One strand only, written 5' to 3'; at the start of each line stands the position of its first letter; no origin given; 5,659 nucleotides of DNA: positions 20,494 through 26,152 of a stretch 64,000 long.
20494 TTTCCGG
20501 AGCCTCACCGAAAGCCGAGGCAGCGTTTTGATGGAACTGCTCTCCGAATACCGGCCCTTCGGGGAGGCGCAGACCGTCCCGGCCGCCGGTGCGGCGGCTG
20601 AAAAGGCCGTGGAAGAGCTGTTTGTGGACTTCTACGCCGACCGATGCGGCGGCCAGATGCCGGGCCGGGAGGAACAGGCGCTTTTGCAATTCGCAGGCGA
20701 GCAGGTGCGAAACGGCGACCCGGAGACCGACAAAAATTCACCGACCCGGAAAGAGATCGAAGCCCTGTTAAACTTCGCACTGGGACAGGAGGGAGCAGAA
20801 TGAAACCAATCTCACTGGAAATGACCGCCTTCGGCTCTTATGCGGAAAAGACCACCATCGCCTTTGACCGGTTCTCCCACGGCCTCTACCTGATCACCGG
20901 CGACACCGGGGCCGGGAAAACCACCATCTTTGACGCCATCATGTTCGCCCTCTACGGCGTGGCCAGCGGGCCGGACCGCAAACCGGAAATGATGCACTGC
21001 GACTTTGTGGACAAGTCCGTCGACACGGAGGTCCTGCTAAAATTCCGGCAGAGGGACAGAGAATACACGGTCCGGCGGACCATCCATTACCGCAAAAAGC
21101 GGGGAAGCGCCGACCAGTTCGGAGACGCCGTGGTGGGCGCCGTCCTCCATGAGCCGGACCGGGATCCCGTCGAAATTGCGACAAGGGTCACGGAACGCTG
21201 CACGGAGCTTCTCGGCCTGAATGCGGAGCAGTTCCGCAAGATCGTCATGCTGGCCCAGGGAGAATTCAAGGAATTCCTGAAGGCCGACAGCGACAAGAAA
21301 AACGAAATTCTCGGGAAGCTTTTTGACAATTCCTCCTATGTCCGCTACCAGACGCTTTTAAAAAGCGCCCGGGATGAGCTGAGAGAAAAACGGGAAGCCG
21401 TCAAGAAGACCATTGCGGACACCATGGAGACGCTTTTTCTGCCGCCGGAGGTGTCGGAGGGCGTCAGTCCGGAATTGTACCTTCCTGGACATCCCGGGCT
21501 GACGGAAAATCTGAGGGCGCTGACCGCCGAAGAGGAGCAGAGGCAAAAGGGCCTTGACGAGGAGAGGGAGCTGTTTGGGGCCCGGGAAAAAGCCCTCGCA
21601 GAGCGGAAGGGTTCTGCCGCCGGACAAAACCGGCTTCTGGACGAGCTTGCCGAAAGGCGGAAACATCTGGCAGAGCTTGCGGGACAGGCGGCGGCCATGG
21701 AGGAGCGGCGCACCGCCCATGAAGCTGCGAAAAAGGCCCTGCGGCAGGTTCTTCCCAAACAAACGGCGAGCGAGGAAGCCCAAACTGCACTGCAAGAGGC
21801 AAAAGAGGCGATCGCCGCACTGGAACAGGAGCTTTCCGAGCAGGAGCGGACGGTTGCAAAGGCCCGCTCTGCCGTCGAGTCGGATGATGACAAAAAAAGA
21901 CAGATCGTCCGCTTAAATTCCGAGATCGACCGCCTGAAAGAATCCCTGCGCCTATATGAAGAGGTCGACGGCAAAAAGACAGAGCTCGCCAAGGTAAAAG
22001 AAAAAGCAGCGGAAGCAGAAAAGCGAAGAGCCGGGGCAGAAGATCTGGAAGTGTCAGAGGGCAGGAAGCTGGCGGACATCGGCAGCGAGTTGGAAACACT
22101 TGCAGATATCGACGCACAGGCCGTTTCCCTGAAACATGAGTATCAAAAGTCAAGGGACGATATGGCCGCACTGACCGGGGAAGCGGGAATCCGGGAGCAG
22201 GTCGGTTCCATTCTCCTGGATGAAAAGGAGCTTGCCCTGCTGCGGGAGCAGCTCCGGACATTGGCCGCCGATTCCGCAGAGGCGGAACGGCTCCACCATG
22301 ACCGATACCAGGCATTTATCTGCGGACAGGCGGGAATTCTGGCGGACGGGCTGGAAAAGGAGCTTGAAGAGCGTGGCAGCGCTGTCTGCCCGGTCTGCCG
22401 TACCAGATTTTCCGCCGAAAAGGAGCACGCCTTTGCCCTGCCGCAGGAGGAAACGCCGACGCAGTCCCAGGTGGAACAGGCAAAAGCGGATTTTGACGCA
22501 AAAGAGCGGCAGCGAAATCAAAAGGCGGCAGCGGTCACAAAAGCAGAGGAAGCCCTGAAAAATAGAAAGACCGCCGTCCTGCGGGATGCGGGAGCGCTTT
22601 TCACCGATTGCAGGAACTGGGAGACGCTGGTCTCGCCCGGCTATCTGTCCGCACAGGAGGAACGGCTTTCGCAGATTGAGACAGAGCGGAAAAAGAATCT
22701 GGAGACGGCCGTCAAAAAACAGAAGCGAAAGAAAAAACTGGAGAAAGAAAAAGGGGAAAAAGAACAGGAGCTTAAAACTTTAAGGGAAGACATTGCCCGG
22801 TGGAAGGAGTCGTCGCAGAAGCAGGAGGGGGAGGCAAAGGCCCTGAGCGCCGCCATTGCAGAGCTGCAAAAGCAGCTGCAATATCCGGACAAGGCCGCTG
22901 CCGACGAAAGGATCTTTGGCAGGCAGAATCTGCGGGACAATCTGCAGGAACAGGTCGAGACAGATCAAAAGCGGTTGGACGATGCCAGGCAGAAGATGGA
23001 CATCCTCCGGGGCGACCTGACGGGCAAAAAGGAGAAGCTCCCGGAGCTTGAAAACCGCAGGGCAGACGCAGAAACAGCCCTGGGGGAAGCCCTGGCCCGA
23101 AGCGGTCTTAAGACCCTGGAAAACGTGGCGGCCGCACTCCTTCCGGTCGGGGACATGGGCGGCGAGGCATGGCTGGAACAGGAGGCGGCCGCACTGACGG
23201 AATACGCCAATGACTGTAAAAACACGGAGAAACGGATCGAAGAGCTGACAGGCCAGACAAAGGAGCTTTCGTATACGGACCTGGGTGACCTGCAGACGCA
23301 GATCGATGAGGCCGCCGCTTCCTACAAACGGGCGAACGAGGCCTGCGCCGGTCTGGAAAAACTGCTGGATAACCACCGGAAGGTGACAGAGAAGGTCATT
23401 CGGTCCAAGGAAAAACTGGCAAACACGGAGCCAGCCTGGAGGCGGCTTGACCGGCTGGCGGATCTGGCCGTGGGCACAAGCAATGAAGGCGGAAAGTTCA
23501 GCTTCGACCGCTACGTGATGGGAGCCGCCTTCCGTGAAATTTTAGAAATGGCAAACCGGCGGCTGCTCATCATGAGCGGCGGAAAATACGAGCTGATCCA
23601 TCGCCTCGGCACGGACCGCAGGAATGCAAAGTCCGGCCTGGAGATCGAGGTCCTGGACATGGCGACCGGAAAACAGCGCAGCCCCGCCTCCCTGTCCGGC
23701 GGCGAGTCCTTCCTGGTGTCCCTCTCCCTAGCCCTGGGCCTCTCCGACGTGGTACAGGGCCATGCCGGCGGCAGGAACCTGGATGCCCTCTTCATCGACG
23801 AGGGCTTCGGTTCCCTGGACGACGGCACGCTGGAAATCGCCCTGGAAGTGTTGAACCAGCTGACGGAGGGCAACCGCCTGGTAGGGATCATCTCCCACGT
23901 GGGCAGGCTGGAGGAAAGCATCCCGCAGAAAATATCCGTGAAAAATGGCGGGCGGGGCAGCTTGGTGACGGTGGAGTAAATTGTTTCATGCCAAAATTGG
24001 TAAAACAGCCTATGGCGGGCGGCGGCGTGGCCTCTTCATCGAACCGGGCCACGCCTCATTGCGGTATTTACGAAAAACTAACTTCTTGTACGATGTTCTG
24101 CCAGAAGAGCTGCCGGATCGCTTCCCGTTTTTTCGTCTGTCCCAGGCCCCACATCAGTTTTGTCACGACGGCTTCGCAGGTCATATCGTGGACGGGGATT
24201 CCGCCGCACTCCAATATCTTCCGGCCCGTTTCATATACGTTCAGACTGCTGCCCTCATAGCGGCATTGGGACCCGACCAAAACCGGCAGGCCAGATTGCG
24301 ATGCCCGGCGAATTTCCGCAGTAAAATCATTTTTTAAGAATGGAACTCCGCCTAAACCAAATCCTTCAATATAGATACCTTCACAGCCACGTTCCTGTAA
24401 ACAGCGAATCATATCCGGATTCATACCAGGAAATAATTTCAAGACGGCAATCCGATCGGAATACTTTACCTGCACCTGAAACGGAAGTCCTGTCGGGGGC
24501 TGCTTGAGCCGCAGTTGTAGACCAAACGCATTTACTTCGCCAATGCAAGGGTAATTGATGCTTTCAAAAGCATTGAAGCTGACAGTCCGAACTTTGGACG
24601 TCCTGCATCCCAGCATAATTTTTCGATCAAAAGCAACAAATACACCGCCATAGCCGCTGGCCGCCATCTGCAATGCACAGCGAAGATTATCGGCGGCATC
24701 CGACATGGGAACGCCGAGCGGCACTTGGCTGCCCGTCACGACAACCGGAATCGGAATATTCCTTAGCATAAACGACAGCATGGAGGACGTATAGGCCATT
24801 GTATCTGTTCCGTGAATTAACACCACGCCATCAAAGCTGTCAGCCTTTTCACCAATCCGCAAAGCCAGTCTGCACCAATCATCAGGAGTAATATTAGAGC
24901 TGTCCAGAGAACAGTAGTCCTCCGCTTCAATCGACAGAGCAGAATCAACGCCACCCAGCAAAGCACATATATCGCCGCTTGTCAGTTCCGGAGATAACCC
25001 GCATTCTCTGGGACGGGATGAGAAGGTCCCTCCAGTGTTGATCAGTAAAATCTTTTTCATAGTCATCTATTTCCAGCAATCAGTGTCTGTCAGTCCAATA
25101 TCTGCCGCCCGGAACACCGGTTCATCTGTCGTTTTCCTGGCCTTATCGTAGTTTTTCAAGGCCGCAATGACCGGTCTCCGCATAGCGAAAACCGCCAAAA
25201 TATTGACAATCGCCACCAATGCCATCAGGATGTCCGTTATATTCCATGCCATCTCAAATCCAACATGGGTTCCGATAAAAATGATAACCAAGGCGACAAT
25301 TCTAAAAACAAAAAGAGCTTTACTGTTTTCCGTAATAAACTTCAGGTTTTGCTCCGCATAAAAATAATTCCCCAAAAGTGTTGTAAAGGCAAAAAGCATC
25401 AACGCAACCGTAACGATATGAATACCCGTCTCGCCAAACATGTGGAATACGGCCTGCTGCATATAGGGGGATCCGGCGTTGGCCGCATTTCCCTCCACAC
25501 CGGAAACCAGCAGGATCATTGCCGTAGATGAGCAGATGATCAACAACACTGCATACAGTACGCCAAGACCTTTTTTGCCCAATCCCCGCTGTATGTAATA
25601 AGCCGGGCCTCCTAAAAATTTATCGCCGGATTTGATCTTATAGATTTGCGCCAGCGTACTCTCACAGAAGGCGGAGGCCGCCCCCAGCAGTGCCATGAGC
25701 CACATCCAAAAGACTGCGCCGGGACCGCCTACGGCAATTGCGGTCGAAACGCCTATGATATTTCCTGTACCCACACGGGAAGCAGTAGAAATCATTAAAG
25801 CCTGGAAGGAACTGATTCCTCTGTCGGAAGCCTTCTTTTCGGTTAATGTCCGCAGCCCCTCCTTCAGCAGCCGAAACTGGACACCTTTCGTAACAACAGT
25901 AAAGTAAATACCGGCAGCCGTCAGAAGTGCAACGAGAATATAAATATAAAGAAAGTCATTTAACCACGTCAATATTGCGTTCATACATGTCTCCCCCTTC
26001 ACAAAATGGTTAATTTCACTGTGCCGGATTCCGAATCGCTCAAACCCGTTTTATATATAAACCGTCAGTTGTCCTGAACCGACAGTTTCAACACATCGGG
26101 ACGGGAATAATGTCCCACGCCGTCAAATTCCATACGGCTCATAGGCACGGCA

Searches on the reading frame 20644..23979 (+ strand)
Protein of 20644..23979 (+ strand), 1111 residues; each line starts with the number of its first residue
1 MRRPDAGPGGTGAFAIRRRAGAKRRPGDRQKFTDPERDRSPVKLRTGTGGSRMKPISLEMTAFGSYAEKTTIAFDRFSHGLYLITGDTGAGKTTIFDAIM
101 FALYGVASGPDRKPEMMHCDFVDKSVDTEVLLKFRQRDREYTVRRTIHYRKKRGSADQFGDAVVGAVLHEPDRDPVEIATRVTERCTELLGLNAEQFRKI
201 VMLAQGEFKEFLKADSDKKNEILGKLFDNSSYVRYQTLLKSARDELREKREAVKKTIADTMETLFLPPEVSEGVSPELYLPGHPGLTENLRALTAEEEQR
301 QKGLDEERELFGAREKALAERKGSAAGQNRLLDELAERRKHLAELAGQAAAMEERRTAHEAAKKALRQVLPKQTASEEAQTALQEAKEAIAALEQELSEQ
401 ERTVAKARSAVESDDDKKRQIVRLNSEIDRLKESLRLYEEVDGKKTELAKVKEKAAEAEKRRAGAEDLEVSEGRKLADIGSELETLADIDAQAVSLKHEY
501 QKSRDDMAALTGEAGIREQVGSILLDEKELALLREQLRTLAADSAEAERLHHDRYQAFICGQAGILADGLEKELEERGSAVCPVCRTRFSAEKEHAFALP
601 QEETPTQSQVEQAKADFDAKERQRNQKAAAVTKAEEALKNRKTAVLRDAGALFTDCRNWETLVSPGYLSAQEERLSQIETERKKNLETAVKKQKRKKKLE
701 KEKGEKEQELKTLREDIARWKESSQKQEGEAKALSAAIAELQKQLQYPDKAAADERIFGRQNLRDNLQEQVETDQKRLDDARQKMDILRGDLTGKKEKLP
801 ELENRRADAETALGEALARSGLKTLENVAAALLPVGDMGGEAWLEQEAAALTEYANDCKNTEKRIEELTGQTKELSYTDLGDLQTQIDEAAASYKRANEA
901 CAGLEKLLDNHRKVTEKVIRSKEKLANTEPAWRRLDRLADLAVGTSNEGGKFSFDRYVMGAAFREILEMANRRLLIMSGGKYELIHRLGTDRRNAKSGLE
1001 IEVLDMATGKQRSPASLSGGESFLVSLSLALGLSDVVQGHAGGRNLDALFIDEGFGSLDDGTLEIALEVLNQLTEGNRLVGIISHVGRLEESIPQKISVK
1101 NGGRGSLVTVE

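Call 17: search_protein_families(library=pfam, proteins=[window:20644-23979:+])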
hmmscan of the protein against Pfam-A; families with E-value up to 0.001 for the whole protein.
window:20644-23979:+ (1111 aa): 5 families
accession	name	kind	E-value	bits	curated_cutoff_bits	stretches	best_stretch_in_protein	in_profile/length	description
PF13476.12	AAA_23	-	1.6e-25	91.3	27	1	57-263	1-199/201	AAA domain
PF13558.12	SbcC_Walker_B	-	1.5e-09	38.4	27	1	999-1071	12-89/90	SbcC/RAD50-like, Walker B motif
PF02463.25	SMC_N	-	6.5e-09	36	40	1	58-140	5-89/220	RecF/RecN/SMC N terminal domain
PF13555.12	AAA_29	-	1.3e-07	31.6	27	1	60-105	6-48/61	P-loop containing region of AAA domain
PF13514.12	AAA_27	-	5.9e-06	26.5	22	1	53-108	1-55/206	AAA domain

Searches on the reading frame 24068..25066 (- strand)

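Call 17: search_protein_families(library=pfam, proteins=[window:24068-25066:-])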
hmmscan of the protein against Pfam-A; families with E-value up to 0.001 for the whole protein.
window:24068-25066:- (332 aa): 2 families
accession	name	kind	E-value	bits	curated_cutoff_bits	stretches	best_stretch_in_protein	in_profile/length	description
PF00710.25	Asparaginase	-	3.8e-54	183.6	22.5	1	5-184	1-186/193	Asparaginase, N-terminal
PF17763.6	Asparaginase_C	-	8e-31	106.8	34.6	1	205-321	1-114/114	Glutaminase/Asparaginase C-terminal domain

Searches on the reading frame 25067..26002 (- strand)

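Call 17: search_protein_families(library=pfam, proteins=[window:25067-26002:-])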
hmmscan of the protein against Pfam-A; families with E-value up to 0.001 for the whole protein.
window:25067-26002:- (311 aa): 1 family
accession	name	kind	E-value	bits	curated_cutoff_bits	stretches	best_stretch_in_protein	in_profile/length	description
PF01235.23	Na_Ala_symp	-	5.5e-80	270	24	2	54-156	4-107/392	Sodium:alanine symporter family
